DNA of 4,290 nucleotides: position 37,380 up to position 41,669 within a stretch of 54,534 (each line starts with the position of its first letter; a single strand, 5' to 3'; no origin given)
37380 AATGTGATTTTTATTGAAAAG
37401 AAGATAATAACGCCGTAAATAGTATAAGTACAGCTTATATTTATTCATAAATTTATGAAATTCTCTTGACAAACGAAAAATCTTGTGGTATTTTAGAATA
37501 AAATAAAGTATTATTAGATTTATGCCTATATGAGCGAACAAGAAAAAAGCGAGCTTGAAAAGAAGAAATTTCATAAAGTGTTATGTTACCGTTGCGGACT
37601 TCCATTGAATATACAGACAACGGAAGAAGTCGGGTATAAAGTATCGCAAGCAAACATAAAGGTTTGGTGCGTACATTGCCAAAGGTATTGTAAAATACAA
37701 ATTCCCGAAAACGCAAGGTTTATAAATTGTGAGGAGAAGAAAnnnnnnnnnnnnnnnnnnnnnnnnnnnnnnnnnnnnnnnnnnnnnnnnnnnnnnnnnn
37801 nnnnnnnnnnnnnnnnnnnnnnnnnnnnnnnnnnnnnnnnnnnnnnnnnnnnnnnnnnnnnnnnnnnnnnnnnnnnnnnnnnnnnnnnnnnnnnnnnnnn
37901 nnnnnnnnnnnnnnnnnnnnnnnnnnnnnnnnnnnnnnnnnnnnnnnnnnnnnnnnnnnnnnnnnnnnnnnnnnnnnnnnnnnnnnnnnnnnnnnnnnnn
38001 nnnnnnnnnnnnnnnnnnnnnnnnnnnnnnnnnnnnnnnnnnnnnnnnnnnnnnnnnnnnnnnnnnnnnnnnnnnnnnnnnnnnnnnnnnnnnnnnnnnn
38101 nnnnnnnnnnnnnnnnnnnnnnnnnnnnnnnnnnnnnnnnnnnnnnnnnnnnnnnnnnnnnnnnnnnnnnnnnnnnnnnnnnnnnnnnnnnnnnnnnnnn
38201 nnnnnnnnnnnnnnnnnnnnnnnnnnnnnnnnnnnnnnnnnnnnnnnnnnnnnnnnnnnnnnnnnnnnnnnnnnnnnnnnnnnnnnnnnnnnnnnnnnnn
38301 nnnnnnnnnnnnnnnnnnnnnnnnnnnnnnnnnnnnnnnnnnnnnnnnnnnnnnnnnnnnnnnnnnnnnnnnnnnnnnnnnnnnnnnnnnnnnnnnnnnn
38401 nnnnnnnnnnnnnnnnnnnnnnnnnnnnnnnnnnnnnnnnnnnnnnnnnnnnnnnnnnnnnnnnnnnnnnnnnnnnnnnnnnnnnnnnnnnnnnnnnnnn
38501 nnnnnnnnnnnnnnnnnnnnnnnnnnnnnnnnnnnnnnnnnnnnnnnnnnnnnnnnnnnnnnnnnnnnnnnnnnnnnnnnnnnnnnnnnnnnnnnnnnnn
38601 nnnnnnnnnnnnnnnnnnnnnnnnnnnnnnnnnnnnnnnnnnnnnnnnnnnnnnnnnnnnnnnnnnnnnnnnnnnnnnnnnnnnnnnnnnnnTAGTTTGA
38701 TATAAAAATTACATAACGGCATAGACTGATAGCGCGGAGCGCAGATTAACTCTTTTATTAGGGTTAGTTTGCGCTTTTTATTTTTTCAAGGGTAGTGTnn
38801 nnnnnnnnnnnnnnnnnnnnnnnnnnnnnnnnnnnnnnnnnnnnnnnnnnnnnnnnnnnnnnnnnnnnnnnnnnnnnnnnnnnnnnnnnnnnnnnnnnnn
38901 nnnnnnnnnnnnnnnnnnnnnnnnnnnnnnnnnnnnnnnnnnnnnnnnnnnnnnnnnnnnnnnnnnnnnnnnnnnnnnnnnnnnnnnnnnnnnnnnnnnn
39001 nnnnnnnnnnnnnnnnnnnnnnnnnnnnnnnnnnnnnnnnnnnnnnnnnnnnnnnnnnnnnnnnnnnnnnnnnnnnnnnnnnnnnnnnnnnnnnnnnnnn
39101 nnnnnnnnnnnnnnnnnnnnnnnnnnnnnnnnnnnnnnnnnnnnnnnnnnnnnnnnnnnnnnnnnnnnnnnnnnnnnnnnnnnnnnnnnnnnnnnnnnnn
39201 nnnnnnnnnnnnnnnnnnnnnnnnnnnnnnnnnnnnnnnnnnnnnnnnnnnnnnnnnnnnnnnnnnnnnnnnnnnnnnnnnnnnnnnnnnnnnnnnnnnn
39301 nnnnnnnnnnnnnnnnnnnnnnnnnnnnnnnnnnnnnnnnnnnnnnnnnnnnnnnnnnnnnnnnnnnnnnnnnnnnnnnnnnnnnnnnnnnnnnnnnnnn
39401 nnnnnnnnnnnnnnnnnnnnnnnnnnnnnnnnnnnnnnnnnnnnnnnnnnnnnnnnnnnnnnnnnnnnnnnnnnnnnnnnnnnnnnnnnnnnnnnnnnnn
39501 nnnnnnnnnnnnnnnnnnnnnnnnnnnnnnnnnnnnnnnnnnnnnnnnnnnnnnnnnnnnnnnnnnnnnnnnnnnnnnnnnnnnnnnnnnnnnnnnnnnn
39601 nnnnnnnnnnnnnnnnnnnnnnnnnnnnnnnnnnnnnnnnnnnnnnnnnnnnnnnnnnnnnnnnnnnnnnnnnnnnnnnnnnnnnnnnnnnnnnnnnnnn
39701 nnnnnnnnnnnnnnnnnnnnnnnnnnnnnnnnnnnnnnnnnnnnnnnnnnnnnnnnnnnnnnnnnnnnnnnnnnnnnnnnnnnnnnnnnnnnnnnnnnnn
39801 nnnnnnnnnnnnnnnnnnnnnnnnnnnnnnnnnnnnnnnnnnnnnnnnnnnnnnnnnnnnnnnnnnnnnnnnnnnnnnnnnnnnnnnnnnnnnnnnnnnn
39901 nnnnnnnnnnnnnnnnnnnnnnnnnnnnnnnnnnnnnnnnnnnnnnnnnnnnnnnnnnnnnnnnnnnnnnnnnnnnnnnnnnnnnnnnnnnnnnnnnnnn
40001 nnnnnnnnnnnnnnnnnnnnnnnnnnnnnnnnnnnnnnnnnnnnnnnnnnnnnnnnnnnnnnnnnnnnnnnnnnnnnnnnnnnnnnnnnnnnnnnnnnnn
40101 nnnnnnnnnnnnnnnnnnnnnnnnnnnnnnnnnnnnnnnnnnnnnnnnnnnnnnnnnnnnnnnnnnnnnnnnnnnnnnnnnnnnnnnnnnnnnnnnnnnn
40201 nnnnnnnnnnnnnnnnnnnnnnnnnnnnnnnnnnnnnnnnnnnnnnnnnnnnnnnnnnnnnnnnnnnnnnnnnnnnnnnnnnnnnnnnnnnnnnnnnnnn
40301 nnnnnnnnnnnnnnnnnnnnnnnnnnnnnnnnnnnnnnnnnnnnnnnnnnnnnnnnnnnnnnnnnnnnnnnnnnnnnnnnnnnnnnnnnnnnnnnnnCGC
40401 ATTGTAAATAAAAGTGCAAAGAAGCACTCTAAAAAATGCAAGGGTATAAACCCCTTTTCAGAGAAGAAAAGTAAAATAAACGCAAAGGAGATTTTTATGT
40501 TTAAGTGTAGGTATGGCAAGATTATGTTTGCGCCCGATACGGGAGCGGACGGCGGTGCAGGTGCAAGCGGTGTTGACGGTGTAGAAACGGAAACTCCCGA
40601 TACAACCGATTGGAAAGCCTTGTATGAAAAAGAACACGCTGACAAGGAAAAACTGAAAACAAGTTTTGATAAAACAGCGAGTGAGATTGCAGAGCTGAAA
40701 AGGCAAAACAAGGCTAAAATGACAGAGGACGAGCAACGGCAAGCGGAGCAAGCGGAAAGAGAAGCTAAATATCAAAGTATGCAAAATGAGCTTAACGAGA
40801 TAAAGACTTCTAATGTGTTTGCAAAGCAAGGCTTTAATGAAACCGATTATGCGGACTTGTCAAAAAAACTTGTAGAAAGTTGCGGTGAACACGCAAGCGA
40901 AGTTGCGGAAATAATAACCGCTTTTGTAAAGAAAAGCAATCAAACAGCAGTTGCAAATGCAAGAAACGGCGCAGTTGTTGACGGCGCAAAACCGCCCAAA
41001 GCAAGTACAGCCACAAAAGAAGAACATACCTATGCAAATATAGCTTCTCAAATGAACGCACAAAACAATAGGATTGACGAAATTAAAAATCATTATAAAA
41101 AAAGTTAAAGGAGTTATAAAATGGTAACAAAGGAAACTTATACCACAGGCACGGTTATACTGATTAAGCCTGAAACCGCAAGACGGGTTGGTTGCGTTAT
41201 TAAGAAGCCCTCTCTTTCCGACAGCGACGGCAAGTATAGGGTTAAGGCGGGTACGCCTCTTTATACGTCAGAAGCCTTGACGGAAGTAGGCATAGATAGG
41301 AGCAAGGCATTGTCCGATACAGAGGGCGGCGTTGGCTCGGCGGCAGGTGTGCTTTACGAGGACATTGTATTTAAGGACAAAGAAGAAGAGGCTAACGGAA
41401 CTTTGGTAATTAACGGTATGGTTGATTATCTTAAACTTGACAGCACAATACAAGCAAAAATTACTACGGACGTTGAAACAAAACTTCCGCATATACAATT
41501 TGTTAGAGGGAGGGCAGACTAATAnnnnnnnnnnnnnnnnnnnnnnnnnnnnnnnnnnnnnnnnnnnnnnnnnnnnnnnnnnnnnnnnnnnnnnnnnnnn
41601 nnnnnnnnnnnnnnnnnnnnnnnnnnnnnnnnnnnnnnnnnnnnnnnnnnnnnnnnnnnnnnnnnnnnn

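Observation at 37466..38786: Self-contained promoter-to-terminator unit encoding a decoration-protein paralogue fused to a beta-helix domain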

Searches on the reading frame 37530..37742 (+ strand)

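Call 4: search_protein_families(library=pfam, proteins=[window:37530-37742:+], max_evalue=0.1)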
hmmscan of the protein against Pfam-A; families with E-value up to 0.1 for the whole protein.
window:37530-37742:+ (71 aa): 4 families
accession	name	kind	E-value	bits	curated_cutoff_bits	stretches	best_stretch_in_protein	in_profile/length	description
PF22289.1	DmmA-like_C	-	0.014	15.8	27.4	0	44-67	1-21/44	Dimethylamine monooxygenase subunit DmmA-like, C-terminal domain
PF17466.7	NinD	-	0.015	15.9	35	1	19-55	4-35/57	Family of unknown function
PF12773.13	DZR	-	0.051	14.2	27.3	0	17-56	13-36/45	Double zinc ribbon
PF25169.1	DUF7830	-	0.084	13.2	27.5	0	11-32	29-50/72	Domain of unknown function (DUF7830)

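Call 5: search_protein_families(library=phrogs, proteins=[window:37530-37742:+], max_evalue=0.01)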
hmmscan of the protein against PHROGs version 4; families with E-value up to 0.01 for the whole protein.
window:37530-37742:+ (71 aa): 0 families

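Call 41: search_protein_families(library=ncbifam, proteins=[window:37530-37742:+], max_evalue=0.1)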
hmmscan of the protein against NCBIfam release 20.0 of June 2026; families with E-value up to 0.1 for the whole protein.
window:37530-37742:+ (71 aa): 1 family
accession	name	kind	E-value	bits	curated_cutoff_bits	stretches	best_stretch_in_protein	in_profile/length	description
NF041259.1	mono_DmmA_fam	domain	0.0071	16.6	60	1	36-68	43-74/101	dimethylamine monooxygenase subunit DmmA family protein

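Call 95: search_protein_families(library=phrogs, proteins=[window:37530-37742:+], max_evalue=1)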
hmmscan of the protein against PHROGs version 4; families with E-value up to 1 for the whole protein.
window:37530-37742:+ (71 aa): 5 families
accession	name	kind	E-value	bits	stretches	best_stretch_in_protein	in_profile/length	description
phrog_8091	-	unknown function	0.028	15.6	1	19-54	4-34/57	-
phrog_4446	-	unknown function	0.053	14.1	1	6-70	134-199/204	-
phrog_6679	-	unknown function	0.24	12.9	1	39-62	48-71/101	-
phrog_9756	-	unknown function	0.28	12.3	0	13-37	6-27/51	-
phrog_13782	-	unknown function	0.41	11.1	1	3-55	278-334/338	-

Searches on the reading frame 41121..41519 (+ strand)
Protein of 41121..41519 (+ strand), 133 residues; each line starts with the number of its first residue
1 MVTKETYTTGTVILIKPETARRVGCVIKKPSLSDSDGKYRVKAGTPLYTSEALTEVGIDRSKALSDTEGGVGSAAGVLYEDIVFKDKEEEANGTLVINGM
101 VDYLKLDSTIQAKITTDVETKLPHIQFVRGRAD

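Call 4: search_protein_families(library=pfam, proteins=[window:41121-41519:+], max_evalue=0.1)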
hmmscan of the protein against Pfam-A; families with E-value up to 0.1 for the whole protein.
window:41121-41519:+ (133 aa): 0 families

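Call 5: search_protein_families(library=phrogs, proteins=[window:41121-41519:+], max_evalue=0.01)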
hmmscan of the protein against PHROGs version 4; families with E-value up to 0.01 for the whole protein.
window:41121-41519:+ (133 aa): 1 family
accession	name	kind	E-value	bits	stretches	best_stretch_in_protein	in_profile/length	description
phrog_909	-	head and packaging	7.7e-14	52.8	1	4-129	5-111/113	major head protein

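Call 41: search_protein_families(library=ncbifam, proteins=[window:41121-41519:+], max_evalue=0.1)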
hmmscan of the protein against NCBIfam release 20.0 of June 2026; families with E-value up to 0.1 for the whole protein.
window:41121-41519:+ (133 aa): 0 families

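Call 43: find_homologous_proteins(query=window:41121-41519:+)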
Query window:41121-41519:+ (133 aa): 31 proteins with E <= 0.001 among 53 candidates.
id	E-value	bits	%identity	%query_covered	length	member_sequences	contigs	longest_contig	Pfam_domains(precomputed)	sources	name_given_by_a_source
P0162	2.7e-74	265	96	100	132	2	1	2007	-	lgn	-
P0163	2.2e-71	256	93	100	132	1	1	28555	-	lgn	-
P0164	4.3e-43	164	66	100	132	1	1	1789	-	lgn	-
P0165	1.4e-42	163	62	100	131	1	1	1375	-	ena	-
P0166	9.3e-42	160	62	100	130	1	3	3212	-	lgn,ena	-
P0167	4.7e-39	151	58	100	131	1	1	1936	-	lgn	-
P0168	1.2e-38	150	62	100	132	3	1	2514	-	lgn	-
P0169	5.8e-37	145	59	100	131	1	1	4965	-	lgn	-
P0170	1.9e-36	143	62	100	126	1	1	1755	-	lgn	-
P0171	2.4e-36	143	61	100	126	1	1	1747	-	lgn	-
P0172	4.3e-36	142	61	100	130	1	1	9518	-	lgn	-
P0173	5.0e-36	142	61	100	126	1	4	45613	-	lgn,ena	-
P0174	2.5e-34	136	57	91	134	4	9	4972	-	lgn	-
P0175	3.7e-34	136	60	100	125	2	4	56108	-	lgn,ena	-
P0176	3.5e-32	129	56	100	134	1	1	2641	-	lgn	-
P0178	7.3e-31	125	51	100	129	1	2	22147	-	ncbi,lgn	-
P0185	1.3e-29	121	53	91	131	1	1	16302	-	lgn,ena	-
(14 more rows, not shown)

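Call 47: search_solved_structures(query=A2, max_evalue=10)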
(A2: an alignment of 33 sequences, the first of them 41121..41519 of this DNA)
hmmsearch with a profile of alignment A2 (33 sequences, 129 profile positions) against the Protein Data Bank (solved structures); distinct sequences matched with E-value up to 10: 0.

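Call 54: predict_structure(alignment_id=A2)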
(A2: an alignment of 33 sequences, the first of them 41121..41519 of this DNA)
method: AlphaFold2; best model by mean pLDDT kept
length: 133 residues; sequences in the alignment: 33
mean_pLDDT: 80.4   pTM: 0.73
mean pLDDT of the five models: 80.4, 80.1, 77.7, 77.0, 75.8
residues with pLDDT >= 90: 19; 70-90: 92; 50-70: 12; < 50: 10
segments of 3 or more residues with pLDDT < 50: 1-10
pLDDT, mean of each block of 10 residues (from residue 1): 39 79 90 83 90 71 81 86 87 90 87 87 85 53
secondary structure, 60 per line:
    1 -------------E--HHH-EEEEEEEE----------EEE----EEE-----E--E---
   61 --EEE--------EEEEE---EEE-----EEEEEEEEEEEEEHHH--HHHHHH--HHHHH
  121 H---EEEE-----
elements in order: E21-28 E39-41 E46-48 E63-65 E74-78 E82-84 E90-102 H108-113 H116-121 E125-128

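Call 58: fold_search(model_id=the predicted structure, library=pdb)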
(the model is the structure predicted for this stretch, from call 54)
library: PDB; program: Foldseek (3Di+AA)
matches with E <= 10: 140; with E <= 0.001: 0
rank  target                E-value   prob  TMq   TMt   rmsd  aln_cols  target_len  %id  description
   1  8xqb_J0               7.6e-03  0.97  0.37  0.44   6.3       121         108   16  Mature virion portal vertex of bacteriophage lambda (released 2024-04-10)
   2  1td0_A                1.9e-02  0.98  0.42  0.51   5.8       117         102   14  Viral capsid protein SHP at pH 5.5 (released 2004-11-02)
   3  1td0_C                2.2e-02  0.98  0.44  0.54   5.7       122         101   15  Viral capsid protein SHP at pH 5.5 (released 2004-11-02)
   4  1td0_D                2.9e-02  0.97  0.44  0.53   5.7       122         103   15  Viral capsid protein SHP at pH 5.5 (released 2004-11-02)
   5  1td3_A                4.8e-02  0.91  0.41  0.50   6.1       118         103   15  Crystal structure of VSHP_BPP21 in space group C2 (released 2004-11-02)
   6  6xgq_a                1.8e-01  0.80  0.46  0.49   4.3       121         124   10  YSD1 bacteriophage capsid (released 2020-07-01)
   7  8idz_B                5.5e-01  0.03  0.13  0.05  14.0       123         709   15  Beta-glucosidase BglPcC1 (released 2024-02-21)
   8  9f4a_AM               6.6e-01  0.15  0.25  0.07   6.1        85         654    8  Interface between baseplate cup and extended tail tube/sheath of Klebsiella phage KP1 variant vB_Kpn_Lilla1 (released 2025-05-14)
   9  9euf_C                7.9e-01  0.44  0.32  0.14   4.2        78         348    9  Cryo-EM structure of Staphylococcus aureus bacteriophage phi812 baseplate in the pre-contraction state - complete (released 2025-04-09)
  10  5iv5_B                8.4e-01  0.28  0.30  0.08   4.7        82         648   13  Cryo-electron microscopy structure of the hexagonal pre-attachment T4 baseplate-tail tube complex (released 2016-05-18)
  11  7f5m_B                8.4e-01  0.05  0.18  0.20  12.5       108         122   12  Crystal structure of Sas5 YEATS domain in complex with H3K27bz peptide (released 2022-03-16)
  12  6elt                  8.4e-01  0.02  0.12  0.12  13.7       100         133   11  C-terminal domain of MdPPO1 upon self-cleavage (Ccleaved-domain) (released 2019-03-20)
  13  8idz_A                9.5e-01  0.03  0.13  0.04  13.1        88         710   12  Beta-glucosidase BglPcC1 (released 2024-02-21)
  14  9a67_A                1.0e+00  0.01  0.13  0.04  32.1       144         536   14  Integrative model of FLIF-YLXF by crosslinking MS and deep learning (released 2024-09-18)
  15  7wim_C                1.1e+00  0.01  0.10  0.14  12.8        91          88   11  Crystal structure of Arabidopsis thaliana FKBP43 N-terminal domain (released 2022-09-21)
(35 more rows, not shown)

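Call 78: find_encoding_contigs(protein=P0175, flank=7000, max_places=1)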
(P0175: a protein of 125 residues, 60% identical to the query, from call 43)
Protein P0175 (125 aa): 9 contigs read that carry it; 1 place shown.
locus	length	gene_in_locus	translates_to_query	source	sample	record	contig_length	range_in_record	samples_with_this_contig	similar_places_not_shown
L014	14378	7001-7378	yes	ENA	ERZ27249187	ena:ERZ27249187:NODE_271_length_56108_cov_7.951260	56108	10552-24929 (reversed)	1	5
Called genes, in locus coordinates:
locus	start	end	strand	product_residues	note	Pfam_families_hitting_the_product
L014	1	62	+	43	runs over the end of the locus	-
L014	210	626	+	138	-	-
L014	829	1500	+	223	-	PF10544:T5orf172, PF13455:MUG113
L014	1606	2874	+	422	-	PF00145:DNA_methylase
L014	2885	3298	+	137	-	-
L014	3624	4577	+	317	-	-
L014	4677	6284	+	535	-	PF05133:SPP1_portal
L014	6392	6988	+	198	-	-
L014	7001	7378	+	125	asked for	-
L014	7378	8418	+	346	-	PF03864:Phage_cap_E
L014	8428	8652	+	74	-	-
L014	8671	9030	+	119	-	-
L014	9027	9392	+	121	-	-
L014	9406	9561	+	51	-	-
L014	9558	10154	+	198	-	PF04883:HK97-gp10_like (faint)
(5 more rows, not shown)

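Call 79: find_encoding_contigs(protein=P0178, flank=7000, max_places=1)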
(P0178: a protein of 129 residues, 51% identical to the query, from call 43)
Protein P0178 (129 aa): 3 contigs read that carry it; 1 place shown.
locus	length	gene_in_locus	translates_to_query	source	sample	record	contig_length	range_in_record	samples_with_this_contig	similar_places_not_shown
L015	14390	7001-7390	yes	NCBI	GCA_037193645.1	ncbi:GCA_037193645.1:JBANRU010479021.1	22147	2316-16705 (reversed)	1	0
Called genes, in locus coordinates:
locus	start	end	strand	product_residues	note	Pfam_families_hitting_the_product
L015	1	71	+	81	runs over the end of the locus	-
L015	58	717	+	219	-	PF07505:DUF5131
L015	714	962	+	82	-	-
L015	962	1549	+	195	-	PF01541:GIY-YIG (weak)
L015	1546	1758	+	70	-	-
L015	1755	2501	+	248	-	PF01555:N6_N4_Mtase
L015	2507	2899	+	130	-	-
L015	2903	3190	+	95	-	-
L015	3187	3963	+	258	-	PF01507:PAPS_reduct (weak)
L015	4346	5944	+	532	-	PF05133:SPP1_portal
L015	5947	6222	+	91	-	-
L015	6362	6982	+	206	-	-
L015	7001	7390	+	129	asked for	-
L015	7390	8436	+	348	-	PF03864:Phage_cap_E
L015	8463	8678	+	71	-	-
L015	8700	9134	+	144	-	-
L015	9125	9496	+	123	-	-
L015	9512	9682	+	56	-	-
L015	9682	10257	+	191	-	-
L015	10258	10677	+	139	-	-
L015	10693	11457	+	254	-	-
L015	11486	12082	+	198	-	-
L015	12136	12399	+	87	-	-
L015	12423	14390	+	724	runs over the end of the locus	-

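Call 80: find_encoding_contigs(protein=P0163, flank=7000, max_places=1)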
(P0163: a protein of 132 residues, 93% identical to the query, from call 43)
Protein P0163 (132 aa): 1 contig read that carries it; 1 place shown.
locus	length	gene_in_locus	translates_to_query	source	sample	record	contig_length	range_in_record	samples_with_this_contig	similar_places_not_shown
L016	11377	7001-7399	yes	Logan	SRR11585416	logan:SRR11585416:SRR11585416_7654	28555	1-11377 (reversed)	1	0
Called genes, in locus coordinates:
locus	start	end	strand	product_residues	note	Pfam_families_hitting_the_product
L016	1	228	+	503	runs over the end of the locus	PF00145:DNA_methylase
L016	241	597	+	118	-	-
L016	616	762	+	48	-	-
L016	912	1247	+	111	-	PF13392:HNH_3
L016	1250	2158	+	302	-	-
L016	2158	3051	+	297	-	PF20720:nSTAND3 (weak)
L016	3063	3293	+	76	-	-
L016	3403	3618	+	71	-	-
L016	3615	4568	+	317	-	-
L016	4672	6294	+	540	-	PF05133:SPP1_portal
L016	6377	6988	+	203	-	-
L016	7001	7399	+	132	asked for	-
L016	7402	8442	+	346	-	PF03864:Phage_cap_E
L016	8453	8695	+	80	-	-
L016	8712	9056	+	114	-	-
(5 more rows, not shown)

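Call 84: find_encoding_contigs(protein=P0185, flank=7000, max_places=1)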
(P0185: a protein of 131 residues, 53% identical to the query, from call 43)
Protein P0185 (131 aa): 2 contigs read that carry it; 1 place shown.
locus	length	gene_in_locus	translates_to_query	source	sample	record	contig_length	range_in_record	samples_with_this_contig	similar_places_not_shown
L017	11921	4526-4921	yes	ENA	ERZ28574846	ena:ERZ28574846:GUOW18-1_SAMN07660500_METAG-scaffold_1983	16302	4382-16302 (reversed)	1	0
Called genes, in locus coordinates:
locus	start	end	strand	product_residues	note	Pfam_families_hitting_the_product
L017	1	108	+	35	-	?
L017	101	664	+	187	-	-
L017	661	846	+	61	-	-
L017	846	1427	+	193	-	-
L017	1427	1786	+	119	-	-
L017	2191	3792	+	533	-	PF05133:SPP1_portal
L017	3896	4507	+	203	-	-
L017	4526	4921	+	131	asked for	-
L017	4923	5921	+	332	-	PF03864:Phage_cap_E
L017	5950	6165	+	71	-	-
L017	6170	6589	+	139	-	-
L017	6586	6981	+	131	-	-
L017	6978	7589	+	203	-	-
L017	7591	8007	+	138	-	-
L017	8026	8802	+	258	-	-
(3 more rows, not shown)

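Call 95: search_protein_families(library=phrogs, proteins=[L015:4076-4237:+], max_evalue=1)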
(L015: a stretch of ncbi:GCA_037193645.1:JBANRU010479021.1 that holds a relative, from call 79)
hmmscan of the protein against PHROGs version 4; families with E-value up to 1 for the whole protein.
L015:4076-4237:+ (54 aa): 43 families (the best 25 are shown)
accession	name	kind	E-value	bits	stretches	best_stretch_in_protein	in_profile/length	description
phrog_2834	-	unknown function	0.00017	22.4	1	5-28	43-66/78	-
phrog_1305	-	DNA, RNA and nucleotide metabolism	0.00037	20.9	1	10-51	15-61/226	DNA binding protein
phrog_18167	-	unknown function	0.00073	20.7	1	10-51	4-50/80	-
phrog_5602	-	unknown function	0.0035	18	1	13-49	20-52/60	-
phrog_4852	-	unknown function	0.0055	17.4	1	4-49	6-39/194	-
phrog_6504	-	unknown function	0.0058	17.8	1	11-48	7-43/61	-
phrog_1934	-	unknown function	0.0058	17.5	1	7-49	9-53/144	-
phrog_17873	-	unknown function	0.0061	17.9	1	8-47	10-64/69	-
phrog_2993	-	unknown function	0.0091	16.5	1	7-51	13-56/90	-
phrog_11565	-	unknown function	0.0094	17.2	1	8-27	4-23/57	-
phrog_27132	-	unknown function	0.0099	16.8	1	7-51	23-57/78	-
phrog_15923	-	unknown function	0.01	17.3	1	41-52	4-15/50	-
phrog_6107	-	unknown function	0.016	16.1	1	12-49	4-32/58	-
phrog_6081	-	unknown function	0.017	15.7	1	12-48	117-152/169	-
phrog_9188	-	unknown function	0.019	16.2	1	11-26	54-69/70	-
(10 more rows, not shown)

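Call 97: find_related_loci(query=A2, collection=viral_contigs, flank=6000)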
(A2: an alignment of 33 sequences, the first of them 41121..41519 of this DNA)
Query A2 (133 aa) in viral_contigs; peptide patterns used: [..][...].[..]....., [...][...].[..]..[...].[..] (x = any residue, [..] = any of these).
53 stretches matched a pattern; 1 encode a relative of the query (tblastn E <= 1e-3); 1 distinct loci.
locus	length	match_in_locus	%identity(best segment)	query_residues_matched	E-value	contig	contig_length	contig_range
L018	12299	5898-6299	54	1-133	2e-41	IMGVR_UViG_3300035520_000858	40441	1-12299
